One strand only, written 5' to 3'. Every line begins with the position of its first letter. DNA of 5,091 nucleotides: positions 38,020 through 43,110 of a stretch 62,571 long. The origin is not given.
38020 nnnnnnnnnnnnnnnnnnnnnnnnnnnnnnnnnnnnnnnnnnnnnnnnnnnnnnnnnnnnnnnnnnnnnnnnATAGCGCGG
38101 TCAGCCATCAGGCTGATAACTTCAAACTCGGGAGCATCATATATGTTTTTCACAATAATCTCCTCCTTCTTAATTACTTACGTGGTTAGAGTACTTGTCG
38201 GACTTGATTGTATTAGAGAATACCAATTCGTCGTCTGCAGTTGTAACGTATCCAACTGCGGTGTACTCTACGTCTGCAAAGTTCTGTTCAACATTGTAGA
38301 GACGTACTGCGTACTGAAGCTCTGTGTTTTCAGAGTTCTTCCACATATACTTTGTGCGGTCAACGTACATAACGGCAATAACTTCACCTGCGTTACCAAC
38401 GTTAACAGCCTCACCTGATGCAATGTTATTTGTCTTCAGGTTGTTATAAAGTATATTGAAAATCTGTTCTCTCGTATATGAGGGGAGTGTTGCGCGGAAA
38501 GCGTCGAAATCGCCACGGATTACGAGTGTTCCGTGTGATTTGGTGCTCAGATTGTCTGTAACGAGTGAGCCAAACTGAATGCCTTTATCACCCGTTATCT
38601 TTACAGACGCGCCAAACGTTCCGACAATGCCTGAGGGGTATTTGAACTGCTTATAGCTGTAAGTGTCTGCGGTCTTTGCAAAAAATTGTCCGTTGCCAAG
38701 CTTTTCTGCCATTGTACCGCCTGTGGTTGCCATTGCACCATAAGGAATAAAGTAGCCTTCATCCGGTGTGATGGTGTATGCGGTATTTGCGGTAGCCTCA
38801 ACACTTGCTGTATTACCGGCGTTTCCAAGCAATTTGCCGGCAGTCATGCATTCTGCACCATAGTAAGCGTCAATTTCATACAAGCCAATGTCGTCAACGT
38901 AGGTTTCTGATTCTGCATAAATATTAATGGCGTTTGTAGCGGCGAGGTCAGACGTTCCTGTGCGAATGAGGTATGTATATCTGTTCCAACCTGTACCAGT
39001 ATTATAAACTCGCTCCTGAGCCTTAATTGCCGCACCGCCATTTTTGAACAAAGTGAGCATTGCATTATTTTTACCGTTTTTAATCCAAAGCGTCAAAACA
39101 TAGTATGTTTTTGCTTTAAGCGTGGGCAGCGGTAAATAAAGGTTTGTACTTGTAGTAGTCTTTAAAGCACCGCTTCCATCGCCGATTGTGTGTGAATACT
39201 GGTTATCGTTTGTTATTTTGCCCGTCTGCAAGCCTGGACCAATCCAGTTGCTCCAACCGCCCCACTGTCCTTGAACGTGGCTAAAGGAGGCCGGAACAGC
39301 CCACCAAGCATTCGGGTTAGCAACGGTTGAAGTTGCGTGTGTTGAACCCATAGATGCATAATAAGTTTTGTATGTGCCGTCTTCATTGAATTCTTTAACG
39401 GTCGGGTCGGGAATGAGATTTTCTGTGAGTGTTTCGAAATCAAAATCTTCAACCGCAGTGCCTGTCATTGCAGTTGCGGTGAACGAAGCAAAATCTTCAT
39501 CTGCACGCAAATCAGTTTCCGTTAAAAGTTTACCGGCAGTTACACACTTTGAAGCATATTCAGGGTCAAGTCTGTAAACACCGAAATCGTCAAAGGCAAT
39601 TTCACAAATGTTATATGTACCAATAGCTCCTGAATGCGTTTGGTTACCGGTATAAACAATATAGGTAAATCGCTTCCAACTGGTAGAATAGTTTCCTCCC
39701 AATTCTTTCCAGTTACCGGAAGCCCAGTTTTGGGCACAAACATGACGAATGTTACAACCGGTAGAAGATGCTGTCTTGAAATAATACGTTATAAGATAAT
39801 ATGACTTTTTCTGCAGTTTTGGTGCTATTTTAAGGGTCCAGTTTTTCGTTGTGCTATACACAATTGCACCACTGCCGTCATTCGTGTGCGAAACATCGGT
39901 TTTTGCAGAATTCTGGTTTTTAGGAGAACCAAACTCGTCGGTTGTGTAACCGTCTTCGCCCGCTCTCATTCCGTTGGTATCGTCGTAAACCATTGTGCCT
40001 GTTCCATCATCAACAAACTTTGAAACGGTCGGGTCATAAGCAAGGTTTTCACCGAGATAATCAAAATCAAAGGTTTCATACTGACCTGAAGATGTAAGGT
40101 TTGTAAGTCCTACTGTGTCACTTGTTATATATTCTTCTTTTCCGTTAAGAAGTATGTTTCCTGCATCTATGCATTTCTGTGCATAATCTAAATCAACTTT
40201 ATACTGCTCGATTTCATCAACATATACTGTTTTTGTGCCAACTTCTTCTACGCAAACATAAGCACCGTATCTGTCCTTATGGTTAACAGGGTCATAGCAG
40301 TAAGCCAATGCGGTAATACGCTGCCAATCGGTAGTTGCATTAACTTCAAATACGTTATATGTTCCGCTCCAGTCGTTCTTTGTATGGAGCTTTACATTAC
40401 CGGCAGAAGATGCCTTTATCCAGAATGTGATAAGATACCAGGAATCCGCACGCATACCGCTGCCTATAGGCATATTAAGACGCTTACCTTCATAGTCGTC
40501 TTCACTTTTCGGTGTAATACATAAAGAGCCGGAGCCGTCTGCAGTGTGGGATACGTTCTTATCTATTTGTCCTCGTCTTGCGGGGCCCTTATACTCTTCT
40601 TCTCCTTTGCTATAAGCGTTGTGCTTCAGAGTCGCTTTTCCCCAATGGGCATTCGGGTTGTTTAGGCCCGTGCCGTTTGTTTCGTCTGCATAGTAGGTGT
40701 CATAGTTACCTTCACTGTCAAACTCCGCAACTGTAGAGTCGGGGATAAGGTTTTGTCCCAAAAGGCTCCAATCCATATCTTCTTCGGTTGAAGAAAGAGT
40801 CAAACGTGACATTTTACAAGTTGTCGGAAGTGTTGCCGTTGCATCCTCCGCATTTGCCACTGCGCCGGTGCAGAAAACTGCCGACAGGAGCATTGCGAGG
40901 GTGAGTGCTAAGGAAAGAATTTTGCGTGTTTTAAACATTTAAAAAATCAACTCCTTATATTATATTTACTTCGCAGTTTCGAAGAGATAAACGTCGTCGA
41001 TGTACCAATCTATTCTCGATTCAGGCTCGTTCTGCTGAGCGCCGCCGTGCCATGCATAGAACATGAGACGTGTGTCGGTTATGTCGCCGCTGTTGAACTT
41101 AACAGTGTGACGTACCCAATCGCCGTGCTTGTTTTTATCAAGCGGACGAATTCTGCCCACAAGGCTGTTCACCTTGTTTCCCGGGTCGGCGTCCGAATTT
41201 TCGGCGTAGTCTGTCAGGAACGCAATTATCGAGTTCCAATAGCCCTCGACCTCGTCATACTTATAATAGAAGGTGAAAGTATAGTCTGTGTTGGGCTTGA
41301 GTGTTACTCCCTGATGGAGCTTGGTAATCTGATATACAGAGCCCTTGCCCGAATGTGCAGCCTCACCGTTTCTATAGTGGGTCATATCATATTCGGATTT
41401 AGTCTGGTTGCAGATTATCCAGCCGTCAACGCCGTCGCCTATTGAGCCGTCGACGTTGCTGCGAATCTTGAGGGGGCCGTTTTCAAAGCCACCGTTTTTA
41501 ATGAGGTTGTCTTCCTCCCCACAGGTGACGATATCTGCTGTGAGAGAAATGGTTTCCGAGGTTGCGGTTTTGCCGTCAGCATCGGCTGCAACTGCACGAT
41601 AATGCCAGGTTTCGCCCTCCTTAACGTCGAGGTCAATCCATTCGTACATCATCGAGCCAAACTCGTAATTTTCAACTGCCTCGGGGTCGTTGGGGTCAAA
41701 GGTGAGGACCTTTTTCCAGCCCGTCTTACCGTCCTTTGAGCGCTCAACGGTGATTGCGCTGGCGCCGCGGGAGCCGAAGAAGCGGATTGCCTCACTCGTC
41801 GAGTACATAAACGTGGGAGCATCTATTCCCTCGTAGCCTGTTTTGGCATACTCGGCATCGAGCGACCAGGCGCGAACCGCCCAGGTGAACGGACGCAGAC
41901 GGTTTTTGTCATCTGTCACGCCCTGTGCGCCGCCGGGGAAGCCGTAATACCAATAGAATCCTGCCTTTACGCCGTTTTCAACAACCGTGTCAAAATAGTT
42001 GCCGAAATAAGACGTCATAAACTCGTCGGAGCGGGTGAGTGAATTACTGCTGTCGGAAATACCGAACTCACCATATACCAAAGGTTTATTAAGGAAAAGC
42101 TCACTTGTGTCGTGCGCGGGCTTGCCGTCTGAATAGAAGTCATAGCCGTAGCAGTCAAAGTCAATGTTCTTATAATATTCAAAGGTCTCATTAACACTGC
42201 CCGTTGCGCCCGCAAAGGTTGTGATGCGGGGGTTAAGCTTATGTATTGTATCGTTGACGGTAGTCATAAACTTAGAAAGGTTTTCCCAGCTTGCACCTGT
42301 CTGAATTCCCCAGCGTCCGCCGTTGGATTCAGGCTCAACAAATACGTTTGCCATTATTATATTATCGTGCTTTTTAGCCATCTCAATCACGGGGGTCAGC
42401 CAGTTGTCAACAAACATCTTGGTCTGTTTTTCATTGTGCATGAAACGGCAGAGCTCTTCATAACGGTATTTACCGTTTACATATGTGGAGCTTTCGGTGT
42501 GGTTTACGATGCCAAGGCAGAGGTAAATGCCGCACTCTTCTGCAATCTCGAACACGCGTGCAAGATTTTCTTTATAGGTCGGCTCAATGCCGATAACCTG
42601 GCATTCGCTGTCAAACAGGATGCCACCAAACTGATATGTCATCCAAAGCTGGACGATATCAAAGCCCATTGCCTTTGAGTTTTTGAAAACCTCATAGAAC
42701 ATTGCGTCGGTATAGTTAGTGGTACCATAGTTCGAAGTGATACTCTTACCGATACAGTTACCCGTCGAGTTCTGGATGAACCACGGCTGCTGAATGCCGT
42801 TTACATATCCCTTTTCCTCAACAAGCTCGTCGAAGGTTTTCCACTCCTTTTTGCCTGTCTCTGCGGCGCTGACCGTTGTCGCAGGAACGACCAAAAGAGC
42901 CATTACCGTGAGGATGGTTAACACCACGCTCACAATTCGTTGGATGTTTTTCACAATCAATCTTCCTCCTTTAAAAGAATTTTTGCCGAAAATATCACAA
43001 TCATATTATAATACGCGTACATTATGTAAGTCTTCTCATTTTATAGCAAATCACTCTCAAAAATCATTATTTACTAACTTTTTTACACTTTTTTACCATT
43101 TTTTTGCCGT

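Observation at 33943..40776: Eight copies of an unnamed ~185-205-aa module spread over two adjacent secreted proteins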

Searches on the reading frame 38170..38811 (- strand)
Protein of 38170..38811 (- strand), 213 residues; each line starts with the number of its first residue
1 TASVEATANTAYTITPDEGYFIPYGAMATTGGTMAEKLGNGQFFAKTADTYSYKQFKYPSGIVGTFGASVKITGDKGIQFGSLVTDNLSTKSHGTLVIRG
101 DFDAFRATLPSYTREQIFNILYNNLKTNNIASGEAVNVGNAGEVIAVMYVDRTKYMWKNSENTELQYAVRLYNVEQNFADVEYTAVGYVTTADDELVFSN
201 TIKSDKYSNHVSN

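Call 54: search_solved_structures(query=window:38170-38811:-, max_evalue=10)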
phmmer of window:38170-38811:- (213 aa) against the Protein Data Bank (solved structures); distinct sequences matched with E-value up to 10: 8.
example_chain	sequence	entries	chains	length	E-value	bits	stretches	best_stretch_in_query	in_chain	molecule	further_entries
6rqf_L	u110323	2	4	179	0.068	16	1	9-62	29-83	Cytochrome b6-f complex iron-sulfur subunit, chloroplastic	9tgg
7qrm_D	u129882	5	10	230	0.099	15.4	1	9-61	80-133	Cytochrome b6-f complex iron-sulfur subunit, chloroplastic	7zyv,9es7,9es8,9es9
2xtr_A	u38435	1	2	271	0.14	14.9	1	59-119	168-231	COLICIN-M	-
2xmx_A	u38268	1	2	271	0.24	14.2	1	59-119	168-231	COLICIN-M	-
2xtq_A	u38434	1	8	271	0.24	14.2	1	59-119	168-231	COLICIN-M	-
3da3_A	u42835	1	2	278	0.3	13.9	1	59-119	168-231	Colicin-M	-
3da4_A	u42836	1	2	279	0.3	13.9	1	59-119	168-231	Colicin-M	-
9spj_ZD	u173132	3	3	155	1.1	12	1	57-140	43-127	40S ribosomal protein S11-A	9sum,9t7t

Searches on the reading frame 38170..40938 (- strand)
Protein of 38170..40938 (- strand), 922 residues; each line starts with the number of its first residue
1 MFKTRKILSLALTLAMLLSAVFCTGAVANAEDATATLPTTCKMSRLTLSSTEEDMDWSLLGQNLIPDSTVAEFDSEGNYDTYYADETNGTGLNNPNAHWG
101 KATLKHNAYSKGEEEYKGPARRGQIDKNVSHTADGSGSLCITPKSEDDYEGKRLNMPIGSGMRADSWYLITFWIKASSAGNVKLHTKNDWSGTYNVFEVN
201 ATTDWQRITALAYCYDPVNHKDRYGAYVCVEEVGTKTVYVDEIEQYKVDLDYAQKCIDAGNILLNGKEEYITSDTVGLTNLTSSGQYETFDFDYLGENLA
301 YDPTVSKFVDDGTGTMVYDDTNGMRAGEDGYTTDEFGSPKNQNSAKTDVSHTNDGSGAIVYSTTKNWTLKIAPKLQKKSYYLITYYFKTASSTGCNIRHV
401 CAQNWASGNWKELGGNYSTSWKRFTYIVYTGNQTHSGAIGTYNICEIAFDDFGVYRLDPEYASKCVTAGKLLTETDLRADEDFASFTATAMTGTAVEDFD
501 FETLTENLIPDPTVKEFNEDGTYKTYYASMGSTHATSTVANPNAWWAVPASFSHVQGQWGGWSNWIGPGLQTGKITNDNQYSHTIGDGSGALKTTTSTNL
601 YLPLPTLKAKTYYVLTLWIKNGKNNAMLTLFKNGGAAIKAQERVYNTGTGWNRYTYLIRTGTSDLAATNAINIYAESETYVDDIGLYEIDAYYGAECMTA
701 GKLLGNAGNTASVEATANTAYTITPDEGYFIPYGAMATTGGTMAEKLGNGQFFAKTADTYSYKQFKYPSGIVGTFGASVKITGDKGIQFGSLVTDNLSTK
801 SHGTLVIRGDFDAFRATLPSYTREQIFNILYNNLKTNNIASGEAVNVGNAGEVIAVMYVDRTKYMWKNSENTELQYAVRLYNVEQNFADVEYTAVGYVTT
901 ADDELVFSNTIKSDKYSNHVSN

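Call 3: search_protein_families(library=pfam, proteins=[window:38170-40938:-], max_evalue=1)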
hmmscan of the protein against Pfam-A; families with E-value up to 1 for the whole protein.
window:38170-40938:- (922 aa): 1 family
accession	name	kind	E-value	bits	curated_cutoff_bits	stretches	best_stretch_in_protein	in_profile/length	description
PF15305.11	IFT43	-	0.0017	19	27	1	44-84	84-124/136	Intraflagellar transport protein 43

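Call 4: search_protein_families(library=ncbifam, proteins=[window:38170-40938:-], max_evalue=1)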
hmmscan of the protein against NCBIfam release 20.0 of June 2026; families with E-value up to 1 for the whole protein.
window:38170-40938:- (922 aa): 1 family
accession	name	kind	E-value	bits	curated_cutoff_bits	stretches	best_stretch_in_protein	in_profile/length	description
NF041742.1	WGxxGxxG_fam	subfamily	0.018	15.6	35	1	10-61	6-56/69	WGxxGxxG family protein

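Call 26: find_encoding_contigs(protein=window:38170-40938:-, flank=2000, max_places=4)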
Protein window:38170-40938:- (922 aa): no gene with exactly this product is on record in the collection.

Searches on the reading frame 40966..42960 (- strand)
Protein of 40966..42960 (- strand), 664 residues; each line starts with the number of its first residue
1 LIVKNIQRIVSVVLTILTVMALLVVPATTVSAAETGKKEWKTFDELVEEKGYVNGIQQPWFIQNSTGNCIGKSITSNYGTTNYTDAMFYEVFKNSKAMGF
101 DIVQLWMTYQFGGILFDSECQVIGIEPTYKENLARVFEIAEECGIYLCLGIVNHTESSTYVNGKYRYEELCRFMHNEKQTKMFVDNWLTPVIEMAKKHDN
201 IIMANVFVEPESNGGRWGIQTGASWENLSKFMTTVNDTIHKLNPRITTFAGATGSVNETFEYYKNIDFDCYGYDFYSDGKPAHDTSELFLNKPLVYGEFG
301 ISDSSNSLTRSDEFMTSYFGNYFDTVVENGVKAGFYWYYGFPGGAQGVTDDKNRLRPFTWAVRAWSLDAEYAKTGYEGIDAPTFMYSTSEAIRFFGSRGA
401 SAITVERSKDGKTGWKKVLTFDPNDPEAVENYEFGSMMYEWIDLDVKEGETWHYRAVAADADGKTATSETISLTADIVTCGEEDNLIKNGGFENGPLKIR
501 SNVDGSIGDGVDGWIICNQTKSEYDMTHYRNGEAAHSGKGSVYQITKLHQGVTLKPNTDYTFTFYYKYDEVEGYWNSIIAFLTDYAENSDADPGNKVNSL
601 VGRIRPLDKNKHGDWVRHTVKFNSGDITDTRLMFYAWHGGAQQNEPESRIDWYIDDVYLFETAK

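Call 3: search_protein_families(library=pfam, proteins=[window:40966-42960:-], max_evalue=1)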
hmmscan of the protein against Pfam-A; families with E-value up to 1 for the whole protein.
window:40966-42960:- (664 aa): 3 families
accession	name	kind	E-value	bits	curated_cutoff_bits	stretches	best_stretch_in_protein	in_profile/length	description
PF02018.23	CBM_4_9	-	1.2e-08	35.8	25.9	1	485-636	2-131/136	Carbohydrate binding domain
PF00150.24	Cellulase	-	8.5e-06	25.9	23.5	1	89-314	24-252/272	Cellulase (glycosyl hydrolase family 5)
PF10912.14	Glam1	-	0.066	13.7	22.3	1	6-50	58-107/146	Glia associated membrane protein glam-1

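Call 4: search_protein_families(library=ncbifam, proteins=[window:40966-42960:-], max_evalue=1)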
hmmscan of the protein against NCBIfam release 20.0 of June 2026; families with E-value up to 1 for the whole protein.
window:40966-42960:- (664 aa): 0 families

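Call 53: search_solved_structures(query=window:40966-42960:-, max_evalue=0.01)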
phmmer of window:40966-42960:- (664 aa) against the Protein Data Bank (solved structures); distinct sequences matched with E-value up to 0.01: 0.
